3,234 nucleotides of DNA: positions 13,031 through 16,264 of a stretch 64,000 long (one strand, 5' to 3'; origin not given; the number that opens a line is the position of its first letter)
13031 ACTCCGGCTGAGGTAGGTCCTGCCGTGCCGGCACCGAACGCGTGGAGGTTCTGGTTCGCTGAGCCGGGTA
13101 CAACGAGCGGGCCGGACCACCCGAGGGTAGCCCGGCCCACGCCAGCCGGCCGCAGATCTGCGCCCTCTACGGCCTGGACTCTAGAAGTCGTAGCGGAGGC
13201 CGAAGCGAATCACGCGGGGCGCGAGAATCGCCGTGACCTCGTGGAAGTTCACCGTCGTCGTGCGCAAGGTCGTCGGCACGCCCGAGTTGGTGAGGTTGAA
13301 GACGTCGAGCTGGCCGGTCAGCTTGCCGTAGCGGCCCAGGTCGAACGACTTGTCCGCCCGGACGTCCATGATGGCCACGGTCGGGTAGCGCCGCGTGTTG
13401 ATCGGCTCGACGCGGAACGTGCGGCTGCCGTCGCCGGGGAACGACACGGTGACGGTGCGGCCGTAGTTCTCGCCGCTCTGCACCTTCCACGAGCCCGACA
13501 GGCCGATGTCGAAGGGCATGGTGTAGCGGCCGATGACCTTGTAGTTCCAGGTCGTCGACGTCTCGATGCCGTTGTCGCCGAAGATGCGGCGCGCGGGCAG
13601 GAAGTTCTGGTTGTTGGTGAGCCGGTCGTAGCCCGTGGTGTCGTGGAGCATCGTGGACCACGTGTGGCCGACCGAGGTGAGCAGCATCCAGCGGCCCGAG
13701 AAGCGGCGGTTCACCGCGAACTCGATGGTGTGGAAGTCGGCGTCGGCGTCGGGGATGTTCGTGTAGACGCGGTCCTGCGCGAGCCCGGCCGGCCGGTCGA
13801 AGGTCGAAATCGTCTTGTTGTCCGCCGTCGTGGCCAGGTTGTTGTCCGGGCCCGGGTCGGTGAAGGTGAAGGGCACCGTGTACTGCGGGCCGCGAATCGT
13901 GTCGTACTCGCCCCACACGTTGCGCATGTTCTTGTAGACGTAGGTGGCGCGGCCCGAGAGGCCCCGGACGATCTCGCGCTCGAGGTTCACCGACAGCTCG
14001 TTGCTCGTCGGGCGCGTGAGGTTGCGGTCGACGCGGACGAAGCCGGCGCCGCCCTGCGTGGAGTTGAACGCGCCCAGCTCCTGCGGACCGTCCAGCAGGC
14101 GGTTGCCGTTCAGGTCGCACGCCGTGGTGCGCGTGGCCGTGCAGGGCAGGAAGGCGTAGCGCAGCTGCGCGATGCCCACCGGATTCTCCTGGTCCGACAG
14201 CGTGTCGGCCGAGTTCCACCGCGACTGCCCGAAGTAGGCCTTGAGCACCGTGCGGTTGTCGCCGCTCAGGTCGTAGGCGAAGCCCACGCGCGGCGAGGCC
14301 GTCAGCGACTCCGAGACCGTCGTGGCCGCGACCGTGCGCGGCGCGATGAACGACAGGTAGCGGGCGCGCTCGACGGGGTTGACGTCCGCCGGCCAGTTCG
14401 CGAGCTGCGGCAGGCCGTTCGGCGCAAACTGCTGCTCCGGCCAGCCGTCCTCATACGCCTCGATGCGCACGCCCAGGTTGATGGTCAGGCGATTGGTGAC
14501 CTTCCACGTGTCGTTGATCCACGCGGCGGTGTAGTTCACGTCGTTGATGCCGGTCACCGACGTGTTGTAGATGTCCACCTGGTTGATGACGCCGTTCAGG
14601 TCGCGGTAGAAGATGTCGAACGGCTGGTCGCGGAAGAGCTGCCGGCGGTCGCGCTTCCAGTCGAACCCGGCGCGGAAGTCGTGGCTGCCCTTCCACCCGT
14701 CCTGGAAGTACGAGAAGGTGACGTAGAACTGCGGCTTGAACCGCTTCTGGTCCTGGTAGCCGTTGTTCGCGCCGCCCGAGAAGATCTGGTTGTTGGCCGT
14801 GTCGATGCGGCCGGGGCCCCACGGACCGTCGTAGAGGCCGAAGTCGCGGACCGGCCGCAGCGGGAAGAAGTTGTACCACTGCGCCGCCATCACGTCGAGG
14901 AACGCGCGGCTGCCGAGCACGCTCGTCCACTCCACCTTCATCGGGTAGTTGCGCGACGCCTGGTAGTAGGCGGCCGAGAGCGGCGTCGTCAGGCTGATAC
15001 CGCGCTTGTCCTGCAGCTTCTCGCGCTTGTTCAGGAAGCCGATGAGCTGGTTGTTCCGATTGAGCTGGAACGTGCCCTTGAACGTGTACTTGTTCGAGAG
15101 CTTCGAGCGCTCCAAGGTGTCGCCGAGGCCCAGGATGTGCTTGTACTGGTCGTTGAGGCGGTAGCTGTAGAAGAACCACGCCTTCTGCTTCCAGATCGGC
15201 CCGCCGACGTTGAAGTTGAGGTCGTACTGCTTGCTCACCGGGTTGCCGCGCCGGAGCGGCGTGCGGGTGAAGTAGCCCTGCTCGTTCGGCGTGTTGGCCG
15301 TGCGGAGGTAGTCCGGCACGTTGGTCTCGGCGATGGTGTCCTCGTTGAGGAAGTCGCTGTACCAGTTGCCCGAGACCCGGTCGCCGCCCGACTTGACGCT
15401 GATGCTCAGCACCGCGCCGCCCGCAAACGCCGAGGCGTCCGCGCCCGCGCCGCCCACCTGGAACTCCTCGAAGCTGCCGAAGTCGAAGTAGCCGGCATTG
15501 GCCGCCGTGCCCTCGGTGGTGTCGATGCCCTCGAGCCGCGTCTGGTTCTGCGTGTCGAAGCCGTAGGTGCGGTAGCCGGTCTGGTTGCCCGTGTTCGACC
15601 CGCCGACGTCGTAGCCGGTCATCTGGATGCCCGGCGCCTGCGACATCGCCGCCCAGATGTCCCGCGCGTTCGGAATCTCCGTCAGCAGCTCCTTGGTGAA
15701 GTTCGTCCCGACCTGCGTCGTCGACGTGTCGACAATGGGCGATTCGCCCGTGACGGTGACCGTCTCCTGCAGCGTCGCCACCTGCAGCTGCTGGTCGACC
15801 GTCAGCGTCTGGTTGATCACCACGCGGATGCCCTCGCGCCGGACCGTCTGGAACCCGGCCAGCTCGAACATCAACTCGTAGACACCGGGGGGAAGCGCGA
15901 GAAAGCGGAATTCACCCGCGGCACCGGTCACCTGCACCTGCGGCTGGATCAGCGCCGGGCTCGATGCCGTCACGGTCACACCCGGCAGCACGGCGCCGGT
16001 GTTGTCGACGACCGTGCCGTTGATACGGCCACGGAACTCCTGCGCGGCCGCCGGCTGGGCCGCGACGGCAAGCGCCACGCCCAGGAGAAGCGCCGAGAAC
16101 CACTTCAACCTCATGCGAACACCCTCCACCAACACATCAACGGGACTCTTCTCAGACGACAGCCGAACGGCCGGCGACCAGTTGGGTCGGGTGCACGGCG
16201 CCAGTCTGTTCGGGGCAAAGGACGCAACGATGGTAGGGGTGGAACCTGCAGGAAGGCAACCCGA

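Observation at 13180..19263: Apparently perfect 2.87-kb tandem duplication: two TonB-dependent receptor genes identical from the signal-peptide cleavage site to the stop codon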

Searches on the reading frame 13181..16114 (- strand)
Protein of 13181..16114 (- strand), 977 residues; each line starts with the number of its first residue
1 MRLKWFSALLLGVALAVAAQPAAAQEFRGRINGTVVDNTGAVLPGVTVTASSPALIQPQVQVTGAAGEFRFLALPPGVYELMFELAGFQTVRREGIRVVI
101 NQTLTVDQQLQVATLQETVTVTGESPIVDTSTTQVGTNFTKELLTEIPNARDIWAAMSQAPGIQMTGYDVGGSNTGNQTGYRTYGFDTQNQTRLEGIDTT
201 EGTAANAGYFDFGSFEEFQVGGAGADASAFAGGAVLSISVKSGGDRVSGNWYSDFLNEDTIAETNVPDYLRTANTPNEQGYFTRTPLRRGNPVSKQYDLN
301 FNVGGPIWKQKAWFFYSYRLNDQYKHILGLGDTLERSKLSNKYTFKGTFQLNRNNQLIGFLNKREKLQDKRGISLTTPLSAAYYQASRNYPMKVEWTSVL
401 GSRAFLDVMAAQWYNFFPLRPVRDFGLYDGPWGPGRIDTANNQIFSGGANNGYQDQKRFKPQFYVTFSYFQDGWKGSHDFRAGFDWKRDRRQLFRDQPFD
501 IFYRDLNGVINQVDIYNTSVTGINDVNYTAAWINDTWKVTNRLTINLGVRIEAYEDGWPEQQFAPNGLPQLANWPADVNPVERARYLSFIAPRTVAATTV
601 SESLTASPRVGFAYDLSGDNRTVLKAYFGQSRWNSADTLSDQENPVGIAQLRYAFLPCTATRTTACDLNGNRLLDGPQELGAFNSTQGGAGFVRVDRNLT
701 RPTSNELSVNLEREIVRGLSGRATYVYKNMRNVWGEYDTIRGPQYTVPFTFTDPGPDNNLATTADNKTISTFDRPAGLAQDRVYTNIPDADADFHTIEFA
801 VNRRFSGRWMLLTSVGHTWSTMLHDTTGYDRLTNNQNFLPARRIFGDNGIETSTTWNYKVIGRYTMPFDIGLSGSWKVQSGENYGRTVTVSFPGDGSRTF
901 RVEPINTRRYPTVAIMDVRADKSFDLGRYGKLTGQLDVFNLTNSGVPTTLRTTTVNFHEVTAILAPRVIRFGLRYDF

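Call 9: search_protein_families(library=pfam, proteins=[window:13181-16114:-])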
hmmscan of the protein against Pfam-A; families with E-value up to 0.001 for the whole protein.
window:13181-16114:- (977 aa): 3 families
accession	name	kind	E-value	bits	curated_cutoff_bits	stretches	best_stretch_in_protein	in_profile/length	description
PF25183.1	OMP_b-brl_4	-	1.2e-27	97.1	30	2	338-850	152-660/838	Outer membrane beta barrel domain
PF13620.12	CarboxypepD_reg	-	7e-17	62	32.3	1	31-111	2-82/82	Carboxypeptidase regulatory-like domain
PF13715.12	CarbopepD_reg_2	-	2.8e-07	30.9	32.2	1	31-115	1-81/88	CarboxypepD_reg-like domain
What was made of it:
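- On TonB-dependent transporter superfamily: Pfam OMP_b-brl_4 E 1e-27 (call 9).
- On SusC/SusD-type nutrient uptake pair: PF13620 E 7e-17 (call 9)
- Closest known: TonB-dependent transporters with an N-terminal carboxypeptidase-regulatory-like domain. Same: CarboxypepD_reg domain followed by a large barrel (call 9).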

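Call 10: find_encoding_contigs(protein=window:13181-16114:-, flank=10000, max_places=10)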
Protein window:13181-16114:- (977 aa): no gene with exactly this product is on record in the collection.

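Call 13: find_homologous_proteins(query=window:13181-16114:-, max_evalue=1e-50)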
Query window:13181-16114:- (977 aa): 2034 proteins with E <= 1e-50 among 8000 candidates; the best 120 are listed.
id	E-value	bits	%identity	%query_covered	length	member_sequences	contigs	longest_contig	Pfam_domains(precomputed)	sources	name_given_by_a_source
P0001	0.0e+0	2261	100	100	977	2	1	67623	PF13715.13,PF25183.2,PF13620.13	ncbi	ncbi:MAG: carboxypeptidase regulatory-like domain-containing protein [Acidobacteriota bacterium]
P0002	0.0e+0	1891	82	100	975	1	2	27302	PF13715.13,PF25183.2,PF13620.13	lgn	-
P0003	0.0e+0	1890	82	98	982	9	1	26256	PF13715.13,PF25183.2,PF13620.13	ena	-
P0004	0.0e+0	1890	83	100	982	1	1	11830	PF13715.13,PF25183.2,PF13620.13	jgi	jgi:hypothetical protein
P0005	0.0e+0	1874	81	98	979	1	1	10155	PF13715.13,PF25183.2,PF13620.13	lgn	-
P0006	0.0e+0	1868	81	99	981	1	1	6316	PF13715.13,PF25183.2,PF13620.13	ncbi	-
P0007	0.0e+0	1851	81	99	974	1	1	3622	PF13715.13,PF25183.2,PF13620.13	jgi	jgi:hypothetical protein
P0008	0.0e+0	1847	80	100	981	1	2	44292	PF13715.13,PF25183.2,PF13620.13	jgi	jgi:hypothetical protein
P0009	0.0e+0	1841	80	100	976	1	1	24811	PF13715.13,PF25183.2,PF13620.13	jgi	jgi:hypothetical protein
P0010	0.0e+0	1829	79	100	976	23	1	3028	PF13715.13,PF25183.2,PF13620.13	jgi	-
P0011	0.0e+0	1826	82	98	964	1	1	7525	PF13715.13,PF25183.2,PF13620.13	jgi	jgi:hypothetical protein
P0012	0.0e+0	1816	79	100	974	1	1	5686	PF13715.13,PF25183.2,PF13620.13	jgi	jgi:hypothetical protein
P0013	0.0e+0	1812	79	100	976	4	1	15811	PF13715.13,PF25183.2,PF13620.13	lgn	-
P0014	0.0e+0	1773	77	100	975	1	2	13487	PF13715.13,PF25183.2,PF13620.13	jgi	jgi:hypothetical protein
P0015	0.0e+0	1768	76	100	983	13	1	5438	PF13715.13,PF25183.2,PF13620.13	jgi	jgi:hypothetical protein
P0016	0.0e+0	1761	77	100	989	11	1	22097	PF13715.13,PF25183.2,PF13620.13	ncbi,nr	ncbi:MAG TPA: carboxypeptidase regulatory-like domain-containing protein [Vicinamibacterales bacteri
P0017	0.0e+0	1761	77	100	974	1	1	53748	PF13715.13,PF25183.2,PF13620.13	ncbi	ncbi:MAG: carboxypeptidase regulatory-like domain-containing protein [Acidobacteriota bacterium]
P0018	0.0e+0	1760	78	99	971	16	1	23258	PF13715.13,PF25183.2,PF13620.13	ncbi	-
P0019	0.0e+0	1746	78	98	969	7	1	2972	PF13715.13,PF25183.2,PF13620.13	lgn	-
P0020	0.0e+0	1743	76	100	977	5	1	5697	PF13715.13,PF25183.2,PF13620.13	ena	-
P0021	0.0e+0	1740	77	98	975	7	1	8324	PF25183.2,PF13620.13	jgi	-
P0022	0.0e+0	1739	77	100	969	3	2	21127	PF13715.13,PF25183.2,PF13620.13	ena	-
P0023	0.0e+0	1734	76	100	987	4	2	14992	PF13715.13,PF25183.2,PF13620.13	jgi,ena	jgi:hypothetical protein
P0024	0.0e+0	1723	76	99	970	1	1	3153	PF13715.13,PF25183.2,PF13620.13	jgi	jgi:hypothetical protein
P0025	0.0e+0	1721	76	100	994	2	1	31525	PF13715.13,PF25183.2,PF13620.13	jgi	jgi:hypothetical protein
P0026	0.0e+0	1711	76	98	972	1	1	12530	PF13715.13,PF25183.2,PF13620.13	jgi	jgi:hypothetical protein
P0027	0.0e+0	1707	75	100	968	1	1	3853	PF13715.13,PF25183.2,PF13620.13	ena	-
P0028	0.0e+0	1702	76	99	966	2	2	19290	PF13715.13,PF25183.2,PF13620.13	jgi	jgi:hypothetical protein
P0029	0.0e+0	1697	76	98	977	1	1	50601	PF13715.13,PF25183.2,PF13620.13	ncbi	-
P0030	0.0e+0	1696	76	98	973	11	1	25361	PF13715.13,PF25183.2,PF13620.13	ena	-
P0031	0.0e+0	1688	75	100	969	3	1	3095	PF13715.13,PF25183.2,PF13620.13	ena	-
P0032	0.0e+0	1687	75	98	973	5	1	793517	PF13715.13,PF25183.2,PF13620.13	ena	-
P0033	0.0e+0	1685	76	98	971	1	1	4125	PF13715.13,PF25183.2,PF13620.13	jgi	jgi:hypothetical protein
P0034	0.0e+0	1680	77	96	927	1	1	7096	PF25183.2,PF13620.13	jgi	-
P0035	0.0e+0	1675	74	100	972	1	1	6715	PF13715.13,PF25183.2,PF13620.13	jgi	jgi:hypothetical protein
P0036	0.0e+0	1672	73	100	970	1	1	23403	PF13715.13,PF25183.2,PF13620.13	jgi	jgi:hypothetical protein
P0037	0.0e+0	1671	74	100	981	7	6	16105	PF13715.13,PF25183.2,PF13620.13,PF00593.31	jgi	jgi:hypothetical protein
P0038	0.0e+0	1655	74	99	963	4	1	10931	PF13715.13,PF25183.2,PF13620.13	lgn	-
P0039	0.0e+0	1654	74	98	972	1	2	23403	PF13715.13,PF25183.2,PF13620.13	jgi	jgi:hypothetical protein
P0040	0.0e+0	1653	73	100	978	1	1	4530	PF13715.13,PF25183.2,PF13620.13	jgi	jgi:hypothetical protein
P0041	0.0e+0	1646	74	98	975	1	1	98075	PF13715.13,PF25183.2,PF13620.13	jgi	jgi:hypothetical protein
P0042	0.0e+0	1645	73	100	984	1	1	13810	PF13715.13,PF25183.2,PF13620.13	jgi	jgi:hypothetical protein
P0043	0.0e+0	1645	72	100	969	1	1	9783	PF13715.13,PF25183.2,PF13620.13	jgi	jgi:hypothetical protein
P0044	0.0e+0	1641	74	98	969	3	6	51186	PF13715.13,PF25183.2,PF13620.13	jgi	jgi:hypothetical protein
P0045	0.0e+0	1636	73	100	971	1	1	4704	PF13715.13,PF25183.2,PF13620.13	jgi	jgi:hypothetical protein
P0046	0.0e+0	1636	76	93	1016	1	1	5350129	PF13715.13,PF25183.2,PF13620.13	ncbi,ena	-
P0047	0.0e+0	1629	74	97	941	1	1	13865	PF13715.13,PF25183.2,PF13620.13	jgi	jgi:hypothetical protein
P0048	0.0e+0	1619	72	98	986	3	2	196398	PF13715.13,PF25183.2,PF13620.13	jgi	jgi:hypothetical protein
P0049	0.0e+0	1618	72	100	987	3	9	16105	PF13715.13,PF25183.2,PF13620.13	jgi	jgi:hypothetical protein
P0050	0.0e+0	1617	72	99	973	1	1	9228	PF13715.13,PF25183.2,PF13620.13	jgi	jgi:hypothetical protein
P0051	0.0e+0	1617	72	100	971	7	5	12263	PF13715.13,PF25183.2,PF13620.13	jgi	jgi:hypothetical protein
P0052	0.0e+0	1616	72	98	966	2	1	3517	PF13715.13,PF25183.2,PF13620.13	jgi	jgi:hypothetical protein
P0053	0.0e+0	1613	73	100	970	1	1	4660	PF13715.13,PF25183.2,PF13620.13,PF00593.31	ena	-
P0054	0.0e+0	1611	72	100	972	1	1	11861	PF25183.2,PF13620.13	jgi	jgi:hypothetical protein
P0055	0.0e+0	1611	72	100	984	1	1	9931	PF13715.13,PF25183.2,PF13620.13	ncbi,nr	ncbi:MAG TPA: carboxypeptidase regulatory-like domain-containing protein [Vicinamibacterales bacteri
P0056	0.0e+0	1608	71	100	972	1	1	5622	PF13715.13,PF25183.2,PF13620.13,PF00593.31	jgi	jgi:hypothetical protein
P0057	0.0e+0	1606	72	100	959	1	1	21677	PF13715.13,PF25183.2,PF13620.13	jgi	jgi:hypothetical protein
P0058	0.0e+0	1602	73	100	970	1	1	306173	PF13715.13,PF25183.2,PF13620.13,PF00593.31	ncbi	ncbi:MAG: carboxypeptidase regulatory-like domain-containing protein [Vicinamibacterales bacterium]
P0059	0.0e+0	1601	71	100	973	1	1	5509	PF13715.13,PF25183.2,PF13620.13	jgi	-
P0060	0.0e+0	1600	72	99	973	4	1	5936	PF13715.13,PF25183.2,PF13620.13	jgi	jgi:hypothetical protein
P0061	0.0e+0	1599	70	100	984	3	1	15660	PF13715.13,PF25183.2,PF13620.13,PF00593.31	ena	-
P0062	0.0e+0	1599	72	98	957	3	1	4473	PF13715.13,PF25183.2,PF13620.13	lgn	-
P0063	0.0e+0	1598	71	100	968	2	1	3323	PF13715.13,PF25183.2,PF13620.13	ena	-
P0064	0.0e+0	1598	71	98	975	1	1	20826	PF13715.13,PF25183.2,PF13620.13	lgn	-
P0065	0.0e+0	1597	71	100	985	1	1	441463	PF13715.13,PF25183.2,PF13620.13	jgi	-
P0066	0.0e+0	1596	71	100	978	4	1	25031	PF13715.13,PF25183.2,PF13620.13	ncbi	-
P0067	0.0e+0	1592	71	99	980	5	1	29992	PF13715.13,PF25183.2,PF13620.13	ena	-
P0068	0.0e+0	1591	71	100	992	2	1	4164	PF13715.13,PF25183.2,PF13620.13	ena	-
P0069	0.0e+0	1591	71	100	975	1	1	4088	PF13715.13,PF25183.2,PF13620.13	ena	-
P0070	0.0e+0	1590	71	100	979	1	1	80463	PF13715.13,PF25183.2,PF13620.13,PF00593.31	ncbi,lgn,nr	ncbi:MAG TPA: carboxypeptidase regulatory-like domain-containing protein [Vicinamibacterales bacteri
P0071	0.0e+0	1588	71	100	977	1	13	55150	PF25183.2,PF13620.13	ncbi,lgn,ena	-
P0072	0.0e+0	1587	72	100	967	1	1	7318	PF13715.13,PF25183.2,PF13620.13,PF00593.31,PF17210.10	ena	-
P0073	0.0e+0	1587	71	100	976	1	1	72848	PF13715.13,PF25183.2,PF13620.13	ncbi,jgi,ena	-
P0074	0.0e+0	1587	71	100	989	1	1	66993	PF13715.13,PF25183.2,PF13620.13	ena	-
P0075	0.0e+0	1586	72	100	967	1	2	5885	PF13715.13,PF25183.2,PF13620.13,PF00593.31,PF17210.10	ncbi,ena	-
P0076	0.0e+0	1586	71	100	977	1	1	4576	PF25183.2,PF13620.13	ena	-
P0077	0.0e+0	1586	70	100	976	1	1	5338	PF13715.13,PF25183.2,PF13620.13,PF00593.31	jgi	jgi:hypothetical protein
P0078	0.0e+0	1586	71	99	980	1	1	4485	PF13715.13,PF25183.2,PF13620.13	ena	-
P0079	0.0e+0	1585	72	100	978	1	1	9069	PF13715.13,PF25183.2,PF13620.13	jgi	jgi:hypothetical protein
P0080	0.0e+0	1584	71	99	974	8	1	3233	PF13715.13,PF25183.2,PF13620.13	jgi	jgi:hypothetical protein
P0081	0.0e+0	1584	72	100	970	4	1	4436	PF13715.13,PF25183.2,PF13620.13,PF00593.31,PF17210.10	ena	-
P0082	0.0e+0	1582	71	99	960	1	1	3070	PF13715.13,PF25183.2,PF13620.13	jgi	jgi:hypothetical protein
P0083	0.0e+0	1582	72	98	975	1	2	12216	PF13715.13,PF25183.2,PF13620.13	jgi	jgi:hypothetical protein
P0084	0.0e+0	1581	72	99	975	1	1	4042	PF13715.13,PF25183.2,PF13620.13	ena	-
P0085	0.0e+0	1580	72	98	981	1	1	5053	PF13715.13,PF25183.2,PF13620.13,PF17210.10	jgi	jgi:Carboxypeptidase regulatory-like domain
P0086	0.0e+0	1579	71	100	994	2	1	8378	PF13715.13,PF25183.2,PF13620.13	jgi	jgi:hypothetical protein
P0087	0.0e+0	1579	70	100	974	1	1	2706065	PF13715.13,PF25183.2,PF13620.13,PF00593.31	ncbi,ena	-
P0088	0.0e+0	1579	71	100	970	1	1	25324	PF13715.13,PF25183.2,PF13620.13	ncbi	-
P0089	0.0e+0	1578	71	100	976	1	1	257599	PF13715.13,PF25183.2,PF13620.13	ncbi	-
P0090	0.0e+0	1578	71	100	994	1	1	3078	PF13715.13,PF25183.2,PF13620.13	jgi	-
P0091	0.0e+0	1578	72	99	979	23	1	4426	PF13715.13,PF25183.2,PF13620.13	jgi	-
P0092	0.0e+0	1577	71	99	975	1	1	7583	PF13715.13,PF25183.2,PF13620.13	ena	-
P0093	0.0e+0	1577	69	100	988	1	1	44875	PF13715.13,PF25183.2,PF13620.13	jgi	jgi:hypothetical protein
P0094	0.0e+0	1577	71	100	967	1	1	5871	PF13715.13,PF25183.2,PF13620.13,PF17210.10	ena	-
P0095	0.0e+0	1576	71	100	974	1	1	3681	PF13715.13,PF25183.2,PF13620.13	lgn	-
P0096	0.0e+0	1576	70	100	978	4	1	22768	PF13715.13,PF25183.2,PF13620.13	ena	-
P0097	0.0e+0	1576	71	100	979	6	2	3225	PF13715.13,PF25183.2,PF13620.13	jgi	jgi:hypothetical protein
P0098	0.0e+0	1576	71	100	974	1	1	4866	PF13715.13,PF25183.2,PF13620.13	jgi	jgi:hypothetical protein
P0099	0.0e+0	1576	71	100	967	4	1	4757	PF13715.13,PF25183.2,PF13620.13,PF00593.31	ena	-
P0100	0.0e+0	1575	72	99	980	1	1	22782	PF13715.13,PF25183.2,PF13620.13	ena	-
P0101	0.0e+0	1574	72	98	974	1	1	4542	PF13715.13,PF25183.2,PF13620.13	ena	-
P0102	0.0e+0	1574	71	98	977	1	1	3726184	PF13715.13,PF25183.2,PF13620.13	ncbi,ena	-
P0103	0.0e+0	1574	72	99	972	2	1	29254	PF13715.13,PF25183.2,PF13620.13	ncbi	-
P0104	0.0e+0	1573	70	100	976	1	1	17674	PF13715.13,PF25183.2,PF13620.13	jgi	-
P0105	0.0e+0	1573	70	100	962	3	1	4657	PF25183.2,PF13620.13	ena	-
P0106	0.0e+0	1572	71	99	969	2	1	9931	PF13715.13,PF25183.2,PF13620.13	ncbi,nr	ncbi:MAG TPA: carboxypeptidase regulatory-like domain-containing protein [Vicinamibacterales bacteri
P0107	0.0e+0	1571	71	100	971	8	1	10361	PF13715.13,PF25183.2,PF13620.13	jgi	jgi:Carboxypeptidase regulatory-like domain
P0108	0.0e+0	1571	71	100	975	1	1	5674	PF13715.13,PF25183.2,PF13620.13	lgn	-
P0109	0.0e+0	1570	70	100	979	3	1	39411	PF13715.13,PF25183.2,PF13620.13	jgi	jgi:hypothetical protein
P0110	0.0e+0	1569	71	99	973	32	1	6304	PF13715.13,PF25183.2,PF13620.13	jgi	jgi:hypothetical protein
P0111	0.0e+0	1569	71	100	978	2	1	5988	PF13715.13,PF25183.2,PF13620.13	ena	-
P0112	0.0e+0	1569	71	99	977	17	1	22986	PF13715.13,PF25183.2,PF13620.13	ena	-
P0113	0.0e+0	1568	72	98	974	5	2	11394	PF13715.13,PF25183.2,PF13620.13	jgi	jgi:hypothetical protein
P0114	0.0e+0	1568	71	100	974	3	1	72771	PF13715.13,PF25183.2,PF13620.13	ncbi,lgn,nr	ncbi:MAG: TonB-dependent receptor [Acidobacteria bacterium]|nr:TonB-dependent receptor [Acidobacteri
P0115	0.0e+0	1567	71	98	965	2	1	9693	PF13715.13,PF25183.2,PF13620.13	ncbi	-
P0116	0.0e+0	1567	70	100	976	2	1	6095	PF13715.13,PF25183.2,PF13620.13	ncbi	-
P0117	0.0e+0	1567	69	100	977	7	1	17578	PF13715.13,PF25183.2,PF13620.13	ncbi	-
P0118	0.0e+0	1567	71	100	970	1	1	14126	PF13715.13,PF25183.2,PF13620.13,PF00593.31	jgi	jgi:Carboxypeptidase regulatory-like domain/TonB dependent receptor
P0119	0.0e+0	1567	71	99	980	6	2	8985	PF13715.13,PF25183.2,PF13620.13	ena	-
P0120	0.0e+0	1567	69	100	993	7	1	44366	PF13715.13,PF25183.2,PF13620.13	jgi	jgi:hypothetical protein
